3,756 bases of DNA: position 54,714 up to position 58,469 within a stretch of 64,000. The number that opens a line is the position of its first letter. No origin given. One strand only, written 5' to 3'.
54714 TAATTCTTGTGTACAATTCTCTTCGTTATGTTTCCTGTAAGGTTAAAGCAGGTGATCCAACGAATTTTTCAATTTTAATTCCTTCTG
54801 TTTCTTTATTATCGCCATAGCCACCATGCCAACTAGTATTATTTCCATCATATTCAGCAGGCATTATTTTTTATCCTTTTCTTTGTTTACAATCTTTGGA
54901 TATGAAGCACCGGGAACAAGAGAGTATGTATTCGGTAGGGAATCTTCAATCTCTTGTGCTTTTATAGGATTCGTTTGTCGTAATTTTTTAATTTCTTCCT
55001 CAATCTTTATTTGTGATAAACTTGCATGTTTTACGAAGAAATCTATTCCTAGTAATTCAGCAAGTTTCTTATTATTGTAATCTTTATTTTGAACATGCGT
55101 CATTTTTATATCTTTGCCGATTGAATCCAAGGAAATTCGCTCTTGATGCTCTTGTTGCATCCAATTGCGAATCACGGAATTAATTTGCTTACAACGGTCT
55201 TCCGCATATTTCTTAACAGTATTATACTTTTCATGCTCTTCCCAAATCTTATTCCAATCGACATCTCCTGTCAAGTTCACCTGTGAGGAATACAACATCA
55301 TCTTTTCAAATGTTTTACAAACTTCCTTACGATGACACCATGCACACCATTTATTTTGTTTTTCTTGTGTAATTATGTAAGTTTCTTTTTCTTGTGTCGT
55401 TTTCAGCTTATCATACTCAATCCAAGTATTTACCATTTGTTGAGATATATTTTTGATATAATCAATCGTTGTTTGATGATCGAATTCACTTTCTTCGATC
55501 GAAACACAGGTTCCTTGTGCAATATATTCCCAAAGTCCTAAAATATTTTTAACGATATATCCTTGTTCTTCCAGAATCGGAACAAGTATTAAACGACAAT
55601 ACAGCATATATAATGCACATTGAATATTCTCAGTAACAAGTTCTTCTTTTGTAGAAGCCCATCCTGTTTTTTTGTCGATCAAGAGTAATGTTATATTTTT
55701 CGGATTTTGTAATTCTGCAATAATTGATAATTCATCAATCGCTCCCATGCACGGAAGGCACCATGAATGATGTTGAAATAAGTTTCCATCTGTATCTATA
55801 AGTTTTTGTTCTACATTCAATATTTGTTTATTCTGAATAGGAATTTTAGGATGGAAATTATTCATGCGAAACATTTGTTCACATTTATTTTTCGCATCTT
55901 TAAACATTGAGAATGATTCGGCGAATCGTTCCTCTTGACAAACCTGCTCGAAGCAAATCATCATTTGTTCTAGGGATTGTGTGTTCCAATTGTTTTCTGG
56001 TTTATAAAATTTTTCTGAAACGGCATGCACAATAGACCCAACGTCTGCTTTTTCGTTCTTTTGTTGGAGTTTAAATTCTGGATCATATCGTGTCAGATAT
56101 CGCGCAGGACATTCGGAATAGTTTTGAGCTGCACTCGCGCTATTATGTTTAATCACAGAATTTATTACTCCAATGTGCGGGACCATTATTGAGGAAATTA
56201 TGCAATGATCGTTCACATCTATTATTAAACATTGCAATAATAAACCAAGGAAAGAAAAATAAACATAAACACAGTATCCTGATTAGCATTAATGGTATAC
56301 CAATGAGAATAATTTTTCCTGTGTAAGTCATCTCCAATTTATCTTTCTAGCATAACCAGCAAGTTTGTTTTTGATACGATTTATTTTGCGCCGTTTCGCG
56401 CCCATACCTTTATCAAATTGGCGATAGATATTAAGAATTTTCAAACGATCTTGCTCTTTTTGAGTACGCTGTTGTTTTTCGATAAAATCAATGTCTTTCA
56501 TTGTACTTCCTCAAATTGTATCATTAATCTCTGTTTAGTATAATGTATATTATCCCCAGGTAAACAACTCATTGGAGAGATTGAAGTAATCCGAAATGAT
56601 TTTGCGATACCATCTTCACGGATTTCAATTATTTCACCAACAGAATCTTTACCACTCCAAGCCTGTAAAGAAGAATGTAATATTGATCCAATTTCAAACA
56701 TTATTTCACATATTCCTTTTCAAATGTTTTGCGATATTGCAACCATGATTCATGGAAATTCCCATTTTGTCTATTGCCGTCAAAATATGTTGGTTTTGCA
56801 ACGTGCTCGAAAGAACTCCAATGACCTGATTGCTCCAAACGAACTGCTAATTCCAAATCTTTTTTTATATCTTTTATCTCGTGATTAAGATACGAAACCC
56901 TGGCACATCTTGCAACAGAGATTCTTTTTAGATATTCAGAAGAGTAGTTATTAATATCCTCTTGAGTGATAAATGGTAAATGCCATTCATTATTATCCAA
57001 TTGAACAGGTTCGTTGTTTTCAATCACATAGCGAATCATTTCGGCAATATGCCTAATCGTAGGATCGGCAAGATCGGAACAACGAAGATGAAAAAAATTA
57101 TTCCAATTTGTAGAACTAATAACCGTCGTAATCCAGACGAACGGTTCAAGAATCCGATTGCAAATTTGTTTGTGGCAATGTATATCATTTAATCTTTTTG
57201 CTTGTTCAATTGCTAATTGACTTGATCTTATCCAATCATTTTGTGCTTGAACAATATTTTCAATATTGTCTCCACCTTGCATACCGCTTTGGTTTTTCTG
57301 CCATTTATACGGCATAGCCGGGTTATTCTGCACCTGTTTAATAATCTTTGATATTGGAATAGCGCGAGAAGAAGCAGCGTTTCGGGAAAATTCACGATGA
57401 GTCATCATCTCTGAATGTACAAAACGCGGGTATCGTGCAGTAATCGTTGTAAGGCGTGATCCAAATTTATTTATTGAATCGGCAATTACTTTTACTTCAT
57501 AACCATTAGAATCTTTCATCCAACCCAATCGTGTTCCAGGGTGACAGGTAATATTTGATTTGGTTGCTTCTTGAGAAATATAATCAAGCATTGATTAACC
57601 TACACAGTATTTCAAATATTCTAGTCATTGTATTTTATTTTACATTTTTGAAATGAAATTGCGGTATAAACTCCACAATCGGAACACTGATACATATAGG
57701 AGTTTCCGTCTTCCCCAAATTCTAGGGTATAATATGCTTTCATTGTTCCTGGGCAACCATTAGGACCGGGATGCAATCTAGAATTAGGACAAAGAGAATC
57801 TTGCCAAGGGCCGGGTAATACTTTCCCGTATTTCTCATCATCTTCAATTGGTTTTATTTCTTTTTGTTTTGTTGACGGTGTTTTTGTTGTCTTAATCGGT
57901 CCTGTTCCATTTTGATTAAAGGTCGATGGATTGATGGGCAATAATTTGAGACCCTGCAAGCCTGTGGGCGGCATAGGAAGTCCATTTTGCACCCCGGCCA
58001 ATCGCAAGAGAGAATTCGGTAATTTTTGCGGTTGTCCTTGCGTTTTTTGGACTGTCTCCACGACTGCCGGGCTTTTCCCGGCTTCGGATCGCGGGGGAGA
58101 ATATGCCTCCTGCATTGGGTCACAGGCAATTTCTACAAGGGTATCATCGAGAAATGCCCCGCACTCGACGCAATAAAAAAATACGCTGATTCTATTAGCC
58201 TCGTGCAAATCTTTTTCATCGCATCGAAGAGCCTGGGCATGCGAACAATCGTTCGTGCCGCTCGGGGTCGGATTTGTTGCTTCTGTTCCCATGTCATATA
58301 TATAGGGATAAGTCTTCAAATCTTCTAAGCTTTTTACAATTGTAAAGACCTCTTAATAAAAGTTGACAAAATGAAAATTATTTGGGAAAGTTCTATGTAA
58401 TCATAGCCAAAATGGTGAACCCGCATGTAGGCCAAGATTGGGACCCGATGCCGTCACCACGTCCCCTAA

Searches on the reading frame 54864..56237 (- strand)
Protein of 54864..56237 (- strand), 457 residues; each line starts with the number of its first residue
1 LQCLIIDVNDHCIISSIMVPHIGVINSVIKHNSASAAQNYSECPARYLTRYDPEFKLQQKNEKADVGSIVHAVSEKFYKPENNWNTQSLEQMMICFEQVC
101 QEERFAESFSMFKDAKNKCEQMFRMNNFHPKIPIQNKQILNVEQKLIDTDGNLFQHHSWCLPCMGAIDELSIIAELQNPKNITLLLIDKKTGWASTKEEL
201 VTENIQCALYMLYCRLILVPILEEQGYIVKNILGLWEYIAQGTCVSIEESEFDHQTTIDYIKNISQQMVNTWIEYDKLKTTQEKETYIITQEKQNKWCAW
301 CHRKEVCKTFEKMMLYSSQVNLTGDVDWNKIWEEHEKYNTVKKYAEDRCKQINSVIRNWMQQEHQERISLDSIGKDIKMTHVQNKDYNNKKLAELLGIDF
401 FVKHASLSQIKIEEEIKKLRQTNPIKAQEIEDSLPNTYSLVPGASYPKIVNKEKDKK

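Call 11: search_protein_families(library=pfam, proteins=[window:54864-56237:-], max_evalue=0.01)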
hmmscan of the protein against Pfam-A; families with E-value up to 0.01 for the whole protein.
window:54864-56237:- (457 aa): 1 family
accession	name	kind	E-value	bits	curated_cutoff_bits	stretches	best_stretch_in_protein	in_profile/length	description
PF12705.13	PDDEXK_1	-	1.5e-14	54.9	22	1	33-308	3-247/247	PD-(D/E)XK nuclease superfamily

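Call 12: search_protein_families(library=phrogs, proteins=[window:54864-56237:-], max_evalue=0.001)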
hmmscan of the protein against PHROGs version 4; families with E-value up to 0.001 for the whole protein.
window:54864-56237:- (457 aa): 1 family
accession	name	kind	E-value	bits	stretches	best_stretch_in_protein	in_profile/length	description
phrog_69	-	DNA, RNA and nucleotide metabolism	1.6e-13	51.5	1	30-350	88-376/501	exonuclease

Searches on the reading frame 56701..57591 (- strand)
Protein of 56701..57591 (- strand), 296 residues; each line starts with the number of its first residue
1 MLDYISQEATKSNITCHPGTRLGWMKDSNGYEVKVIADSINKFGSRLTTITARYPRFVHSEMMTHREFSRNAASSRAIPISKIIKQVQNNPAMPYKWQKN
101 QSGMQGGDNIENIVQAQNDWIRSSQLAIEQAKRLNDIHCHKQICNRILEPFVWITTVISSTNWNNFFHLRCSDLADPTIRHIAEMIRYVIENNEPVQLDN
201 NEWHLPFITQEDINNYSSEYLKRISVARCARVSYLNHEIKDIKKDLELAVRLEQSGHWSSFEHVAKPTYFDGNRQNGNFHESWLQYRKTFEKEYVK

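Call 11: search_protein_families(library=pfam, proteins=[window:56701-57591:-], max_evalue=0.01)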
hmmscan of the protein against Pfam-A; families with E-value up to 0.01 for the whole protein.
window:56701-57591:- (296 aa): 1 family
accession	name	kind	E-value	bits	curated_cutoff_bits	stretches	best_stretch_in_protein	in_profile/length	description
PF02511.20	Thy1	-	3.3e-08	34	24.8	1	52-192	63-187/191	Thymidylate synthase complementing protein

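Call 12: search_protein_families(library=phrogs, proteins=[window:56701-57591:-], max_evalue=0.001)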
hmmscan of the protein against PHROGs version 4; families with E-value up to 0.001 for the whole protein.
window:56701-57591:- (296 aa): 1 family
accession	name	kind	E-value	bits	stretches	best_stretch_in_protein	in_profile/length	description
phrog_85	-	DNA, RNA and nucleotide metabolism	1.7e-60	206.5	1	33-295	412-704/866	thymidylate synthase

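Call 15: find_related_loci(query=window:56701-57591:-, collection=viral_contigs, flank=5000)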
Query window:56701-57591:- (296 aa) in viral_contigs; peptide patterns used: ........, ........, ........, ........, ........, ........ (x = any residue, [..] = any of these).
3 stretches matched a pattern; 1 encode a relative of the query (tblastn E <= 1e-3); 1 distinct loci.
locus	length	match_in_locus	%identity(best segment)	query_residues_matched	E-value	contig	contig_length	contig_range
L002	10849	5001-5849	38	25-287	1e-50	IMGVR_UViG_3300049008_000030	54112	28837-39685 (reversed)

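Call 57: find_homologous_proteins(query=window:56701-57591:-, max_evalue=1e-20)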
Query window:56701-57591:- (296 aa): 7749 proteins with E <= 1e-20 among 8000 candidates; the best 120 are listed.
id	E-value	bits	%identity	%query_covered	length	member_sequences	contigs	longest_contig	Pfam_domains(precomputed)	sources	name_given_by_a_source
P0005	1.0e-199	680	99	100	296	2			PF02511.21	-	-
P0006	6.7e-128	444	71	92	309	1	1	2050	PF02511.21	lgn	-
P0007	7.4e-125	434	65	100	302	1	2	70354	PF02511.21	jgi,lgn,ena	jgi:thymidylate synthase ThyX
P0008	2.7e-119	416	63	99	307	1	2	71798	PF02511.21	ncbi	-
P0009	1.5e-117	410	68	92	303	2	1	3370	PF02511.21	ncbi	-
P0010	6.0e-116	405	63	99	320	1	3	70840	PF02511.21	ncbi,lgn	-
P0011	9.1e-116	404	64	92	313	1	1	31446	PF02511.21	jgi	jgi:thymidylate synthase ThyX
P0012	5.6e-113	395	63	92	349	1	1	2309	PF02511.21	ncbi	-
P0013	3.8e-112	392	59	99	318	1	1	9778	PF02511.21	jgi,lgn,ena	-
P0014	1.7e-103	364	57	99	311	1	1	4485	PF02511.21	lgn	-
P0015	5.2e-82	293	52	92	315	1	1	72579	PF02511.21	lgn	-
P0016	7.6e-80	286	53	89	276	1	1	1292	PF02511.21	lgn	-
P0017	9.1e-80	286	51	90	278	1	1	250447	PF02511.21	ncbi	-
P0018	1.8e-79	285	50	90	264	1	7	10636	PF02511.21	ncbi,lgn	-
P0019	4.3e-79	284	50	90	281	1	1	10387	PF02511.21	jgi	-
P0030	1.2e-75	273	48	89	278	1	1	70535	PF02511.21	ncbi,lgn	-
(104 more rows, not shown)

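Call 58: find_encoding_contigs(protein=P0008, flank=4000, max_places=2)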
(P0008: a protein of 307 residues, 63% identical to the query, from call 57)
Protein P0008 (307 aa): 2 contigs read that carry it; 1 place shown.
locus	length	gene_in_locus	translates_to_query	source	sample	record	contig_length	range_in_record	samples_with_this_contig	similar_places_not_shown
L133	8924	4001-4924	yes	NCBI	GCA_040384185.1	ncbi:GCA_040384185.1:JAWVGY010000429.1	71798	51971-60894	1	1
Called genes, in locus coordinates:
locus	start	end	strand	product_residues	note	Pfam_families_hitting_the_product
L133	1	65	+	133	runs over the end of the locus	-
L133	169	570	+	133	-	-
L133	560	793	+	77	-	-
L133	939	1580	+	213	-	-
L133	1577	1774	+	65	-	-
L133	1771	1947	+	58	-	-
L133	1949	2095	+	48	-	-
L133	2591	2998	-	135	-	PF04480:DUF559, PF18741:MTES_1575 (weak)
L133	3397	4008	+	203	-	-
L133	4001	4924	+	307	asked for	PF02511:Thy1 (faint)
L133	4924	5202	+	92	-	-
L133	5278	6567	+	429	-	PF12705:PDDEXK_1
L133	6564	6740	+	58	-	-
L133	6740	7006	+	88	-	-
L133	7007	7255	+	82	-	-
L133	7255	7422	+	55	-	-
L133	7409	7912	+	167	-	-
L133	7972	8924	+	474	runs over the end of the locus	-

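Call 59: find_encoding_contigs(protein=P0010, flank=4000, max_places=2)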
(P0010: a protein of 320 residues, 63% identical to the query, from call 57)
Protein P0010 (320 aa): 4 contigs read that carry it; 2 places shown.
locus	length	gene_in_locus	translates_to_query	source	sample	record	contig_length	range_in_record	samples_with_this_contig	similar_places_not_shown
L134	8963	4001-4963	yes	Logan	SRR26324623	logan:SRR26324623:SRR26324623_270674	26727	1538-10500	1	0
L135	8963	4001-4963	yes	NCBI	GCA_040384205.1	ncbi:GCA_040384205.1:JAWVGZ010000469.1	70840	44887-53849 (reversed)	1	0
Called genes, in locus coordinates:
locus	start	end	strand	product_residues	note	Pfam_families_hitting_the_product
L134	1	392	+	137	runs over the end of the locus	-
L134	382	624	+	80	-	-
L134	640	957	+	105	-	PF00196:GerE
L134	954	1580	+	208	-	-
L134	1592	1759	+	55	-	-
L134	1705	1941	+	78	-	-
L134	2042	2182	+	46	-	-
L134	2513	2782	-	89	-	PF01396:Zn_ribbon_Top1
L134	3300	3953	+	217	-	-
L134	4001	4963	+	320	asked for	PF02511:Thy1 (faint)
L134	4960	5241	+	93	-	-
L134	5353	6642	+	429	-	PF12705:PDDEXK_1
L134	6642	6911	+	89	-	-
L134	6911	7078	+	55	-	-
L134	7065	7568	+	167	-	-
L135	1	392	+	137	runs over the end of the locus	-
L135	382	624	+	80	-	-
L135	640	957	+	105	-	PF00196:GerE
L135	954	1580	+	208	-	-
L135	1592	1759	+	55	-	-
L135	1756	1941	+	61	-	-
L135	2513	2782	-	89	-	PF01396:Zn_ribbon_Top1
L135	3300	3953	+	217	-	-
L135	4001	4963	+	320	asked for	PF02511:Thy1 (faint)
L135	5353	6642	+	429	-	PF12705:PDDEXK_1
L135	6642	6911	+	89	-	-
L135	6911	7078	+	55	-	-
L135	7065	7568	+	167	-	-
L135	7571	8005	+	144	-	-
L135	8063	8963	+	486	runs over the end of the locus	-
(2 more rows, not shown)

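Call 60: find_encoding_contigs(protein=P0011, flank=4000, max_places=2)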
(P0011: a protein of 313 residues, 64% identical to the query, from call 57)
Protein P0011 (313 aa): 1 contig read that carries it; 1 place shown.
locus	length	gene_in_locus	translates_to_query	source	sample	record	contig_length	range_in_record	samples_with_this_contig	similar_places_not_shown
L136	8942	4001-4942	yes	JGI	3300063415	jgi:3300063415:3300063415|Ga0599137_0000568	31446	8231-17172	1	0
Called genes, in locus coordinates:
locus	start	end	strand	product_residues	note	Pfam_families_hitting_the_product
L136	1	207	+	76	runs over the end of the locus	-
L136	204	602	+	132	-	-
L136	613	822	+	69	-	-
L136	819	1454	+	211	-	-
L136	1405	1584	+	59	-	-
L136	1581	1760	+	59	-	-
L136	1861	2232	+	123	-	-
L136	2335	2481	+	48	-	-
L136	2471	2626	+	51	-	-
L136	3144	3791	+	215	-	-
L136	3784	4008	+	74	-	-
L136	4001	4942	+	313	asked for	PF02511:Thy1 (weak)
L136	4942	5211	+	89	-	-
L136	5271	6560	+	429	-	PF12705:PDDEXK_1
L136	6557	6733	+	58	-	-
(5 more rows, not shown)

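Call 63: find_encoding_contigs(protein=P0013, flank=4000, max_places=1)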
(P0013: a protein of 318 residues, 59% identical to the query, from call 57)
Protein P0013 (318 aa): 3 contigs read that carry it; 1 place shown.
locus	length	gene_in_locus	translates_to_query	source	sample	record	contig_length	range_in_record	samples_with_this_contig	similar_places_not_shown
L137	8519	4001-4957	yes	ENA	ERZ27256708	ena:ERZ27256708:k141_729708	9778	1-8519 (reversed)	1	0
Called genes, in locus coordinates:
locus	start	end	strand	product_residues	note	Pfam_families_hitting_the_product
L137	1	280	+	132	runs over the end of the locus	-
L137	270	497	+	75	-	-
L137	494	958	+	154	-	-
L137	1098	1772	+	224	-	PF03127:GAT (faint)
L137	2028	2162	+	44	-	-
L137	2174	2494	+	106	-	-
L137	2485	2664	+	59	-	-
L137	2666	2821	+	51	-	-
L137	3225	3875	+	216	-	-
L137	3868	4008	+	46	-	-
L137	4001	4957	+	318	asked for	PF02511:Thy1 (faint)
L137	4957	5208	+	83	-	-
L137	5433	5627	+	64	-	-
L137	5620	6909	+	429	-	PF12705:PDDEXK_1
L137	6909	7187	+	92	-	-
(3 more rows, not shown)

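Call 64: find_encoding_contigs(protein=P0015, flank=4000, max_places=1)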
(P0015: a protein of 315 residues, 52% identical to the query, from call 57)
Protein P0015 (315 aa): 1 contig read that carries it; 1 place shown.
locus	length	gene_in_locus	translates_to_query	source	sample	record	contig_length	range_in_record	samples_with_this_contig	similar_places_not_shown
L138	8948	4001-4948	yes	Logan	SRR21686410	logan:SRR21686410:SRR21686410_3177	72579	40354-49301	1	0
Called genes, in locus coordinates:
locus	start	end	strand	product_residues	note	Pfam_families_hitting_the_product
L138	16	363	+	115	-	-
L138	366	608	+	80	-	-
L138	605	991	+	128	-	-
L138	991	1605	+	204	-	-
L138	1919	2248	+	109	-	-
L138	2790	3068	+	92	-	-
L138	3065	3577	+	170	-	-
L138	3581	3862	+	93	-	-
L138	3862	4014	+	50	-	-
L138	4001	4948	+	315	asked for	PF02511:Thy1 (weak)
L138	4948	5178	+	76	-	-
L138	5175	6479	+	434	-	PF12705:PDDEXK_1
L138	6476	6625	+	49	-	-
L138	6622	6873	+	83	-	-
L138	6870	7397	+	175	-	-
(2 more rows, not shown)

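Call 65: find_encoding_contigs(protein=P0014, flank=4000, max_places=1)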
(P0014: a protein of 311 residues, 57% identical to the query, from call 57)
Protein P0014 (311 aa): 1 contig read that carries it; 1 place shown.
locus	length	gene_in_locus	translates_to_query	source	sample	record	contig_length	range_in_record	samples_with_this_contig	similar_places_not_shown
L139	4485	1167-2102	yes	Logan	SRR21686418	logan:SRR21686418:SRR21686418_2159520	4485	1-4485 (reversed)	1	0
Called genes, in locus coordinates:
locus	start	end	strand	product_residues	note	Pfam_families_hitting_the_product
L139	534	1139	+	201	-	-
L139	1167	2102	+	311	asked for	PF02511:Thy1 (faint)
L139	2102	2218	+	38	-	-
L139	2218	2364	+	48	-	-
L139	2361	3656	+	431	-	PF12705:PDDEXK_1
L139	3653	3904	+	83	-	-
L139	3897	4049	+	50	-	-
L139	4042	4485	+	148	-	?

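Call 66: find_encoding_contigs(protein=P0009, flank=4000, max_places=1)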
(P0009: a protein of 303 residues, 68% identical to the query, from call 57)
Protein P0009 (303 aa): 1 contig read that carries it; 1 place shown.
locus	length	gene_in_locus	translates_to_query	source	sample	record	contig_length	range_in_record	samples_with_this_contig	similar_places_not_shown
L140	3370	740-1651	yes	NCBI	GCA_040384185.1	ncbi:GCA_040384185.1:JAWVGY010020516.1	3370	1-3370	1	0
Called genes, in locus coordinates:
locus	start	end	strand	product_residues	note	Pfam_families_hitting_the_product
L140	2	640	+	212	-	?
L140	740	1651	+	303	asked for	PF02511:Thy1 (faint)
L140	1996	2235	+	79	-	-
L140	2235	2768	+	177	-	-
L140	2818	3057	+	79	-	-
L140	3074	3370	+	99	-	?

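Call 90: find_encoding_contigs(protein=P0030, flank=4000, max_places=1)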
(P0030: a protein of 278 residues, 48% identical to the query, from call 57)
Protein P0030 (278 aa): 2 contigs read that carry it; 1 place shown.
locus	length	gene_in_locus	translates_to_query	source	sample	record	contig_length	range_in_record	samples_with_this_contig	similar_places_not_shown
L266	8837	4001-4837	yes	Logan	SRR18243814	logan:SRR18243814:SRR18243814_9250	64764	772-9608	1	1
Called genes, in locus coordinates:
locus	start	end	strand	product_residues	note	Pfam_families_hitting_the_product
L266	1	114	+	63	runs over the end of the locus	-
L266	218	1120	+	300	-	PF03837:RecT (weak)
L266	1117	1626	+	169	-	-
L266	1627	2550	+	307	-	-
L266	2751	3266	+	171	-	-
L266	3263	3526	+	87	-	-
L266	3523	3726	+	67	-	-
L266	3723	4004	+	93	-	-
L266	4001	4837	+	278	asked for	PF02511:Thy1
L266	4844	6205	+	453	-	PF13091:PLDc_2, PF17941:PP_kinase_C_1 (faint), PF13091:PLDc_2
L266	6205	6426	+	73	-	-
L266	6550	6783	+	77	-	-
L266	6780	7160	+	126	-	-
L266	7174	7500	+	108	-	-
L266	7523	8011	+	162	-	-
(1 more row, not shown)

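Call 91: find_encoding_contigs(protein=P0006, flank=4000, max_places=1)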
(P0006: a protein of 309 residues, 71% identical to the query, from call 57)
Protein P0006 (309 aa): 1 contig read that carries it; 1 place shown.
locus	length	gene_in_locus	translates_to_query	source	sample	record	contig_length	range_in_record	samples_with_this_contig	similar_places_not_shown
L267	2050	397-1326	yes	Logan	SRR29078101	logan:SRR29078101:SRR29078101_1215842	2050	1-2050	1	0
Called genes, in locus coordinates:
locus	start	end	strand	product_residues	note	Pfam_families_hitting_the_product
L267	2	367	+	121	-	?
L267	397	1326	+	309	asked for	PF02511:Thy1 (faint)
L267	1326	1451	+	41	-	-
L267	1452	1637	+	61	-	-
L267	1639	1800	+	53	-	-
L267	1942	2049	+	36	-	?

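Call 104: search_protein_families(library=pfam, proteins=[L133:2591-2998:-, L135:2513-2782:-], max_evalue=0.001)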
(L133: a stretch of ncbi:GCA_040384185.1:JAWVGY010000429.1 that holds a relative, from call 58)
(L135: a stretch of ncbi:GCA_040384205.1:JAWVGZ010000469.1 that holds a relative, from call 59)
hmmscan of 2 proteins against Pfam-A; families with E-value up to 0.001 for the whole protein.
L133:2591-2998:- (135 aa): 2 families
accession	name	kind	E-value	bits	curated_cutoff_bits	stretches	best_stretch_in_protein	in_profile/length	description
PF04480.18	DUF559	-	8.4e-33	112.9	20.6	1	15-119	5-108/109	Protein of unknown function (DUF559)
PF18741.7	MTES_1575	-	5.3e-07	30.1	38.2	1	45-119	17-96/96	REase_MTES_1575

L135:2513-2782:- (89 aa): 1 family
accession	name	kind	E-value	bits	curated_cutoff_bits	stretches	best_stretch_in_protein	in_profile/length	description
PF01396.24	Zn_ribbon_Top1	-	6.1e-08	32.8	32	1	33-68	2-37/39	Topoisomerase DNA binding C4 zinc finger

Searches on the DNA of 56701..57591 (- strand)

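Call 69: search_rna_families(sources=[L133, L135, L136, L137, L139, L138, L003], threshold=evalue, max_evalue=0.1)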
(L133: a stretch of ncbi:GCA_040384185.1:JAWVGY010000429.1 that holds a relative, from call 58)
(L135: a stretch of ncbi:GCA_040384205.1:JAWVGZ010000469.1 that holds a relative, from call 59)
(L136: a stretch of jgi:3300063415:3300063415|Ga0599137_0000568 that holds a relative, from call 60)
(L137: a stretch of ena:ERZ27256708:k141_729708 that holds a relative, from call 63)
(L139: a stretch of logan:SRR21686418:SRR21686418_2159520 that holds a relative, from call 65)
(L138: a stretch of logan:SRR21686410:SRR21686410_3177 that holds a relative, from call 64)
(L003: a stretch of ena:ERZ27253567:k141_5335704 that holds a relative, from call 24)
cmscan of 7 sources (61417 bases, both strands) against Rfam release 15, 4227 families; matches with E-value up to 0.1: 1.
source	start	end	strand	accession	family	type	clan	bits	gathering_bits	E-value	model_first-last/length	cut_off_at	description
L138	2293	2391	-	RF01772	rnk_pseudo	Cis-reg; leader;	-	34.6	55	0.043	1-108/108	no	Pseudomonas rnk leader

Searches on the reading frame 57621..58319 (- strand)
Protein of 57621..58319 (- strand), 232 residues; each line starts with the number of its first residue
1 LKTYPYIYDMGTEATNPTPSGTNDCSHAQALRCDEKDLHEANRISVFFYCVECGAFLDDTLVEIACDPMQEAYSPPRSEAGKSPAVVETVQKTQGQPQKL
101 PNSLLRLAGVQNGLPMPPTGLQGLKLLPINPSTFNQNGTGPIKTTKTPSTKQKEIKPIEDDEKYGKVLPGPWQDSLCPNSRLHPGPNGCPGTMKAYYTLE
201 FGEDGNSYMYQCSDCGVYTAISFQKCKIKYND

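Call 11: search_protein_families(library=pfam, proteins=[window:57621-58319:-], max_evalue=0.01)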
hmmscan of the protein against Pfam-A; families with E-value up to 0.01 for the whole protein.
window:57621-58319:- (232 aa): 0 families

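Call 12: search_protein_families(library=phrogs, proteins=[window:57621-58319:-], max_evalue=0.001)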
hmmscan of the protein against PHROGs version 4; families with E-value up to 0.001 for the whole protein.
window:57621-58319:- (232 aa): 0 families

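Call 14: find_related_loci(query=window:57621-58319:-, collection=viral_contigs, flank=4000)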
Query window:57621-58319:- (232 aa) in viral_contigs; peptide patterns used: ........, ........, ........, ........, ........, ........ (x = any residue, [..] = any of these).
6 stretches matched a pattern, but none encodes a relative of the query by tblastn (E <= 1e-3).

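Call 23: find_homologous_proteins(query=window:57621-58292:-)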
Query window:57621-58292:- (223 aa): 2 proteins with E <= 0.001 among 76 candidates.
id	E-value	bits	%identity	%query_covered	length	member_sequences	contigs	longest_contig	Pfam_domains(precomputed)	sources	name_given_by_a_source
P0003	4.6e-152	522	100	100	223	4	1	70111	-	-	-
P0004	6.7e-64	234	53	92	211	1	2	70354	-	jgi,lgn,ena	jgi:hypothetical protein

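Call 24: find_encoding_contigs(protein=P0004, flank=6000)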
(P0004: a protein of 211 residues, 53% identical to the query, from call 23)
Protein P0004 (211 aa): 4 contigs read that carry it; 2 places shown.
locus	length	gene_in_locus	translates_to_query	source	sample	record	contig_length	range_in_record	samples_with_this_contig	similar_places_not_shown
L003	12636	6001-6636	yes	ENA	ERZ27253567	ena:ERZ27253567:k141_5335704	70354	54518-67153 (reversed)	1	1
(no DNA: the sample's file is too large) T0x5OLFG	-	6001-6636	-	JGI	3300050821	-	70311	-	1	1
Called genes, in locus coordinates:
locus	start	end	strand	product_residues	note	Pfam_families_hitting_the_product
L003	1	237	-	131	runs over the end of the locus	-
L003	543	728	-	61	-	-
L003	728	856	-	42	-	-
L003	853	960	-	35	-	-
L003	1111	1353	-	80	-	-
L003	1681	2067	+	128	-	-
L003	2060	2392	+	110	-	PF26096:DUF8033 (weak)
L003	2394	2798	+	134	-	-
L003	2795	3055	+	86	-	-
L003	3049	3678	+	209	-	-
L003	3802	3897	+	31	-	-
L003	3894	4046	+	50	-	-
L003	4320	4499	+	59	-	-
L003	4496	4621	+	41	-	-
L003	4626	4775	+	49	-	-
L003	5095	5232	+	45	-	-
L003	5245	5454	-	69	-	-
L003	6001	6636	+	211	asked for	-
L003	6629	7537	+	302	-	PF02511:Thy1 (weak)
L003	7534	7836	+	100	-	-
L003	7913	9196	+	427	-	PF12705:PDDEXK_1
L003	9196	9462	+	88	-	-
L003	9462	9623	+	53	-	-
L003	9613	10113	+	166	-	-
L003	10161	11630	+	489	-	-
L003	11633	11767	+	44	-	-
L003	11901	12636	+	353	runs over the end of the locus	PF00154:RecA_N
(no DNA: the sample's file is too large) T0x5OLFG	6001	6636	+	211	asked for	-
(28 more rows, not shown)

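Call 32: find_related_loci(query=A2, collection=metagenome_contigs, flank=3000)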
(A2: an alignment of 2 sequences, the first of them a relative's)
Query A2 (223 aa) in metagenome_contigs; peptide patterns used: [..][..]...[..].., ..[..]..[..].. (x = any residue, [..] = any of these).
226 stretches matched a pattern; 1 encode a relative of the query (tblastn E <= 1e-3); 1 distinct loci.
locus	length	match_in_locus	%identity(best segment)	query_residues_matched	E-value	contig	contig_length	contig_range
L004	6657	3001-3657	52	3-223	3e-66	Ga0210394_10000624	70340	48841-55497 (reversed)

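Call 33: find_related_loci(query=A2, collection=viral_contigs, flank=3000)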
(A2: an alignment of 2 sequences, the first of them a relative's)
Query A2 (223 aa) in viral_contigs; peptide patterns used: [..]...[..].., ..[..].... (x = any residue, [..] = any of these).
89 stretches matched a pattern; 1 encode a relative of the query (tblastn E <= 1e-3); 1 distinct loci.
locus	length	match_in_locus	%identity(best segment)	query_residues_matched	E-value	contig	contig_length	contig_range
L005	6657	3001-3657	52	3-223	3e-66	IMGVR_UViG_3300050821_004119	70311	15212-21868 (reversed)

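Call 42: search_protein_families(library=pfam, proteins=[L003:5245-5454:-], max_evalue=1)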
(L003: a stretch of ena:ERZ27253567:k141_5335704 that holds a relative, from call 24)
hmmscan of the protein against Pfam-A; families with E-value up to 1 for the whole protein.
L003:5245-5454:- (69 aa): 1 family
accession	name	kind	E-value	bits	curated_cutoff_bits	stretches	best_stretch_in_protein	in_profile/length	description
PF09586.16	YfhO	-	0.076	11.8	28.5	1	15-66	594-644/835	Bacterial membrane protein YfhO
